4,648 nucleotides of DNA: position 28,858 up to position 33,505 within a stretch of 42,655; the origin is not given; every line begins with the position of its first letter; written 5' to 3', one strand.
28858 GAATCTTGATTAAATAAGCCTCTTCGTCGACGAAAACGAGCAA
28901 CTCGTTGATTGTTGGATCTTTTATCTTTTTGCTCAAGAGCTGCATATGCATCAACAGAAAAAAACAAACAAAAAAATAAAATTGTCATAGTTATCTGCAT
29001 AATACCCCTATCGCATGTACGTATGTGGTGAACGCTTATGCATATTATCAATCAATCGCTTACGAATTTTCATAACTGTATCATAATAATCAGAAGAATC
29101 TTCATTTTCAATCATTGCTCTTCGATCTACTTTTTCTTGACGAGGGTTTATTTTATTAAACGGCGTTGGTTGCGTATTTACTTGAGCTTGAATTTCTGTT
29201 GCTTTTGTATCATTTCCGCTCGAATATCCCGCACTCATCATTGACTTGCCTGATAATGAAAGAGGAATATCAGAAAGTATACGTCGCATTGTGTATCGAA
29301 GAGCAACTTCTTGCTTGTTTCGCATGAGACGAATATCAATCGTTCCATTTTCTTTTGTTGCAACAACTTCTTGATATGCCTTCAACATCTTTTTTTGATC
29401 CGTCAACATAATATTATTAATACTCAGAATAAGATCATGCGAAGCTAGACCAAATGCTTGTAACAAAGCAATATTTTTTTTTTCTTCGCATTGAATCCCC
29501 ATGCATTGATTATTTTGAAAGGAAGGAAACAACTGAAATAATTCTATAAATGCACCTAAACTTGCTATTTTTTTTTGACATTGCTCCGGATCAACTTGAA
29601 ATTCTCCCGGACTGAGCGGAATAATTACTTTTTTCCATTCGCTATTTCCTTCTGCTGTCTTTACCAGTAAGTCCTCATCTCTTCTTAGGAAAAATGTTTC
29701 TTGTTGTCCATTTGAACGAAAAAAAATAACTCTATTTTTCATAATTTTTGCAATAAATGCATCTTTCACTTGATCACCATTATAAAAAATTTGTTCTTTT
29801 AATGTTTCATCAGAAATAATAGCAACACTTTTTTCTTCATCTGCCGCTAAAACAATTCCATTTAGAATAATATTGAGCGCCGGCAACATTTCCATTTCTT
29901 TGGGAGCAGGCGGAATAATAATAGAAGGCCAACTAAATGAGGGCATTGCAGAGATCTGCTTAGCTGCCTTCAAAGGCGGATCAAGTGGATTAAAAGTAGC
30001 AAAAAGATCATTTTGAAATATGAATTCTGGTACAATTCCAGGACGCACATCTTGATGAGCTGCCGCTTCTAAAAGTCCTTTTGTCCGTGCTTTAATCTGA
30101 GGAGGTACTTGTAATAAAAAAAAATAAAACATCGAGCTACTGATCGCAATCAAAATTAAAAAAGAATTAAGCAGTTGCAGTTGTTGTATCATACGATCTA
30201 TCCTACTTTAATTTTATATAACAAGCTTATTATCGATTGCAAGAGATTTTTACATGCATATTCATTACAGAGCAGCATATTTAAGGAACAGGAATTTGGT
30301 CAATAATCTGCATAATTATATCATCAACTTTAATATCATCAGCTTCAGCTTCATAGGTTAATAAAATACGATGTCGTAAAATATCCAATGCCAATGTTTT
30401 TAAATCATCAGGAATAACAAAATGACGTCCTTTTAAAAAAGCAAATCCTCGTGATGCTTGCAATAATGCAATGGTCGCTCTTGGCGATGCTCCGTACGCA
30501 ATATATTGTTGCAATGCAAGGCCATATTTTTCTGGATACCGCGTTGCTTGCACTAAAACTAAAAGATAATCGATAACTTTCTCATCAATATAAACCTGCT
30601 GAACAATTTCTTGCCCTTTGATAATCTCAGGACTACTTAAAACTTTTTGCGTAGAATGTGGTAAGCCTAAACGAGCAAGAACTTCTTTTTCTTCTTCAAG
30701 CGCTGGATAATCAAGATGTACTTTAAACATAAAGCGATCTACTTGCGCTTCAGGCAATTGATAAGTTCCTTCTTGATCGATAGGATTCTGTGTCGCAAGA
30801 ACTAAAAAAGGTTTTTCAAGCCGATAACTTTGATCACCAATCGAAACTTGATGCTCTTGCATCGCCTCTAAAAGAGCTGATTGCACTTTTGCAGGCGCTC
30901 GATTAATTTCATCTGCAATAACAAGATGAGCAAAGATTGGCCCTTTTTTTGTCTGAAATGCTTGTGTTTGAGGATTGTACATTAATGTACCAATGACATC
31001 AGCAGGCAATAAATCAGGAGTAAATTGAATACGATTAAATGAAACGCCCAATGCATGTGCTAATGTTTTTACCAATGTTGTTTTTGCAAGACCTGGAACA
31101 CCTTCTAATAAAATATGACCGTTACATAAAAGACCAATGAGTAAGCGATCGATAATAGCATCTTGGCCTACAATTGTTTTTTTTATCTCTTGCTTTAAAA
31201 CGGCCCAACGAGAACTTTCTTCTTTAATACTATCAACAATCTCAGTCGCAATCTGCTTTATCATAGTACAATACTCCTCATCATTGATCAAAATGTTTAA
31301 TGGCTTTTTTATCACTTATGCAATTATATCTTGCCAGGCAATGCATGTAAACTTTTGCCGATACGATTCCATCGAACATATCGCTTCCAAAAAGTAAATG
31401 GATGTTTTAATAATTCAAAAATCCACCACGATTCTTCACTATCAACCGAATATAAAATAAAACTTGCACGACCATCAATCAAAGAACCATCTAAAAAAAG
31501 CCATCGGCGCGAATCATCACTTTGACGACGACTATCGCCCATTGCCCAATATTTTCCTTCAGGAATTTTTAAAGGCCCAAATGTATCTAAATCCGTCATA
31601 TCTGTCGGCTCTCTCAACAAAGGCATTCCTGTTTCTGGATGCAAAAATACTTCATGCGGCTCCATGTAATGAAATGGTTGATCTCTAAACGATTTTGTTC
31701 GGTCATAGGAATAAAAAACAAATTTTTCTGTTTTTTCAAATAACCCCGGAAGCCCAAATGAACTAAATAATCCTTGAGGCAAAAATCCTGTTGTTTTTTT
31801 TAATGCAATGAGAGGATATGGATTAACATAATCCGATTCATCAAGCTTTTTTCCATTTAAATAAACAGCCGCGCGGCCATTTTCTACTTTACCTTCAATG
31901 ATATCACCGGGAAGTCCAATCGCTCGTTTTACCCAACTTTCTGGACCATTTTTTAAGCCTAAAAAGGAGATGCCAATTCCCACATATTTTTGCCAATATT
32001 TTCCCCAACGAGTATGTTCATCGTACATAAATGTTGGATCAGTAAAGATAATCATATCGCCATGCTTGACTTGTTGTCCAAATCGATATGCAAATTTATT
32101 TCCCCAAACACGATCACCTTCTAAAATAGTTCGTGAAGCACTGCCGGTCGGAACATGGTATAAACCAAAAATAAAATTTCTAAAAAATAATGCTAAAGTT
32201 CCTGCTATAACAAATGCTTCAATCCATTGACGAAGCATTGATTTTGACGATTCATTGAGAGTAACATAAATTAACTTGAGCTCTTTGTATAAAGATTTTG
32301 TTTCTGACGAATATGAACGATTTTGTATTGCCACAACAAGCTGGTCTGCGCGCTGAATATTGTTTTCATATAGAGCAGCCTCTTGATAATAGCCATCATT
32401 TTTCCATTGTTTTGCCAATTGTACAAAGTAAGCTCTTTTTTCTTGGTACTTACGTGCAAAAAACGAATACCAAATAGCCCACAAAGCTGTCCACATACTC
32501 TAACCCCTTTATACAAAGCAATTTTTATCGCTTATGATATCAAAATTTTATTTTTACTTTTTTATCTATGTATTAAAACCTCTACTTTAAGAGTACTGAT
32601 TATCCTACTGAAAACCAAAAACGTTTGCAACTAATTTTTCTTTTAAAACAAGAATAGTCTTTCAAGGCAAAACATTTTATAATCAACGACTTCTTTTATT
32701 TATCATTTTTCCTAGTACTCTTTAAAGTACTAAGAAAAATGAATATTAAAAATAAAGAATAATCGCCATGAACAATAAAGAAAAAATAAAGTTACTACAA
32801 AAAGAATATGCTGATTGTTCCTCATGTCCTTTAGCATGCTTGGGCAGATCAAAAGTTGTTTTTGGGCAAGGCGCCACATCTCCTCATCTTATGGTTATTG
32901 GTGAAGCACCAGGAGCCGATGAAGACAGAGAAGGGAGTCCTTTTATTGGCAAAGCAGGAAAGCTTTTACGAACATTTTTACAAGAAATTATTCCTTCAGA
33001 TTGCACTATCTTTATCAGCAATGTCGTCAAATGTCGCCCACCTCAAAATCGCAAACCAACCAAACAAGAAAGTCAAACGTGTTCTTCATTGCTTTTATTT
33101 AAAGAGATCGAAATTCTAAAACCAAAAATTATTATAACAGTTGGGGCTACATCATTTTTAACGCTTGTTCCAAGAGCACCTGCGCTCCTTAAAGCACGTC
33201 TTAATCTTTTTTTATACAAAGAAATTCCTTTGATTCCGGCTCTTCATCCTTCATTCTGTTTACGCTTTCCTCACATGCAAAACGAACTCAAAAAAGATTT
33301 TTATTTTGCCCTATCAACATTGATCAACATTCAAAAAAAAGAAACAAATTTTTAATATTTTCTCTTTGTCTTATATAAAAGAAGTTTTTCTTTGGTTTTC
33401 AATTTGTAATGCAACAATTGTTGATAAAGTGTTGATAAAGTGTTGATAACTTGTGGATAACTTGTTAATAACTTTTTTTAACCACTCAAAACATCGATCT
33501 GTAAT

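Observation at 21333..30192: Two-secretin envelope cluster (GspC-like / secretin A / PilM-PilN fusion / PilO-GspM-like / secretin B) lacking any ATPase, platform or pilin gene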

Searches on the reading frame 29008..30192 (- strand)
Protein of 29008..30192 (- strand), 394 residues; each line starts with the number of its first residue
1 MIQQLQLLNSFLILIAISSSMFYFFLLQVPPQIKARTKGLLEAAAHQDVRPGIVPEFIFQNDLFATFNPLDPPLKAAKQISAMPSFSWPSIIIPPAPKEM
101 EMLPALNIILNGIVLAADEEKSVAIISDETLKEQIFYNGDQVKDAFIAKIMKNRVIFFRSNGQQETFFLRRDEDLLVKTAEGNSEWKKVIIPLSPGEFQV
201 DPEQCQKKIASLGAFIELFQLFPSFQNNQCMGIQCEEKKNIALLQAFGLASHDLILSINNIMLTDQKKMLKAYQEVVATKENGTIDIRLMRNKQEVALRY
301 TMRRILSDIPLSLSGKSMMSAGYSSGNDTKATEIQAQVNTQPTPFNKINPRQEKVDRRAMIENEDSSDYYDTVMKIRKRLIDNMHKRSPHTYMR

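Call 3: search_protein_families(library=pfam, proteins=[window:29008-30192:-], max_evalue=0.1)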
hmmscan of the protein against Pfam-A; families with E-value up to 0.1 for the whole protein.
window:29008-30192:- (394 aa): 2 families
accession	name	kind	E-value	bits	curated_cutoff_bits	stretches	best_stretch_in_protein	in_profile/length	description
PF11356.14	T2SSC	-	2.5e-09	37.6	27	1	104-169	76-141/141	Type II secretion system protein C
PF13180.12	PDZ_2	-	0.074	13.8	27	0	248-297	29-75/80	PDZ domain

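Call 4: search_protein_families(library=ncbifam, proteins=[window:29008-30192:-], max_evalue=0.1)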
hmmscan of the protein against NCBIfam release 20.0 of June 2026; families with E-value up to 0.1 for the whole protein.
window:29008-30192:- (394 aa): 4 families
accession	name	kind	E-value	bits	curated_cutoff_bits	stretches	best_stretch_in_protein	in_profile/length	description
NF041515.1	GspC_delta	equivalog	8.8e-22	78.2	150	1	97-303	93-311/311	type II secretion system protein GspC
TIGR01713.1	typeII_sec_gspC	equivalog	3.1e-18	66.3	101.6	1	104-288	79-247/259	type II secretion system protein GspC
NF041616.1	T2SS_C_SYNERG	exception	3.8e-05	23.2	200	1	219-303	215-296/296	type II secretion system protein GspC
NF008147.1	PRK10898.1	equivalog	0.051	12.7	408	1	227-302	275-347/352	outer membrane-stress sensor serine endopeptidase DegS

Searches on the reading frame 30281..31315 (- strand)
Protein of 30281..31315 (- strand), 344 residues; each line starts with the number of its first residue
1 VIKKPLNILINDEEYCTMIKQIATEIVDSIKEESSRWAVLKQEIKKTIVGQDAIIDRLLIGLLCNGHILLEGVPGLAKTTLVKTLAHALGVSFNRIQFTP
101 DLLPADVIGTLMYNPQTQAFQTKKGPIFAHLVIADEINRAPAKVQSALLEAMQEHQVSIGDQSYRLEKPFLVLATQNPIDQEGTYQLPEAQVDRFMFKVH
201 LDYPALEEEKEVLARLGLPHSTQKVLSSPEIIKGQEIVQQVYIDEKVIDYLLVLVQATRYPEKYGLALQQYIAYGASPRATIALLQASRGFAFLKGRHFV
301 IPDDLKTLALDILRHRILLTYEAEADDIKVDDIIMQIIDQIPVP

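Call 7: search_protein_families(library=pfam, proteins=[window:30281-31315:-], max_evalue=0.001)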
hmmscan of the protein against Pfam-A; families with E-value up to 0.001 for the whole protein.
window:30281-31315:- (344 aa): 7 families
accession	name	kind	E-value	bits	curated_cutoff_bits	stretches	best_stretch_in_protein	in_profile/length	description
PF07726.17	AAA_3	-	7.8e-65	217.1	27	1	67-197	1-131/131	ATPase family associated with various cellular activities (AAA)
PF17863.7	AAA_lid_2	-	4.7e-21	74.7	22.7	1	269-336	6-73/74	AAA lid domain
PF07728.20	AAA_5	-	6.7e-16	59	22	1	67-195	1-139/139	AAA domain (dynein-related subfamily)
PF20030.5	bpMoxR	-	1.4e-15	57.4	27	1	41-227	7-191/205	MoxR domain in the MoxR-vWA-beta-propeller ternary systems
PF00004.35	AAA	-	1.4e-06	29.2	21.2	1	68-200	1-128/131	ATPase family associated with various cellular activities (AAA)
PF00493.29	MCM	-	1.9e-06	27.6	23.3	1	22-186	14-179/224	MCM P-loop domain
PF05496.18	RuvB_N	-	2.5e-06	27.8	27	1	66-159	34-115/159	Holliday junction DNA helicase RuvB P-loop domain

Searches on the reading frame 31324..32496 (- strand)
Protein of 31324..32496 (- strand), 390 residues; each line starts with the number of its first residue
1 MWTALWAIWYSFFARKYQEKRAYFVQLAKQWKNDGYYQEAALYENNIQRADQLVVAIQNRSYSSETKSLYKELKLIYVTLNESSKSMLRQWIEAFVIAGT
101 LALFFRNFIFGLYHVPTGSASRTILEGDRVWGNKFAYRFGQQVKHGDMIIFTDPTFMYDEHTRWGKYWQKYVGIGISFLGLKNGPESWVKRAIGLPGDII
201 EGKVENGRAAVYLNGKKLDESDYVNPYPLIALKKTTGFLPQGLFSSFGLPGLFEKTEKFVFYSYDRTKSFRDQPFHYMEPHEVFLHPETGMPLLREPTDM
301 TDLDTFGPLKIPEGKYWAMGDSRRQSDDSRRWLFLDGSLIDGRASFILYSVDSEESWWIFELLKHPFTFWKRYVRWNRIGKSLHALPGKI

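Call 7: search_protein_families(library=pfam, proteins=[window:31324-32496:-], max_evalue=0.001)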
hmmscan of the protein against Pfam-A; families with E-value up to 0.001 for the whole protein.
window:31324-32496:- (390 aa): 1 family
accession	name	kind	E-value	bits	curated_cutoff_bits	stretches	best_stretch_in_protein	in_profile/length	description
PF10502.14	Peptidase_S26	-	9e-33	114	22.9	1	89-349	2-168/168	Signal peptidase, peptidase S26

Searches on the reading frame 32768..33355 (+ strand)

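Call 7: search_protein_families(library=pfam, proteins=[window:32768-33355:+], max_evalue=0.001)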
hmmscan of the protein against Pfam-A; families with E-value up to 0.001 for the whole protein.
window:32768-33355:+ (195 aa): 1 family
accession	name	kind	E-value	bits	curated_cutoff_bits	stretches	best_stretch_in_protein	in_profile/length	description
PF03167.25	UDG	-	2.8e-27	96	24.3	1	32-178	1-136/141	Uracil DNA glycosylase superfamily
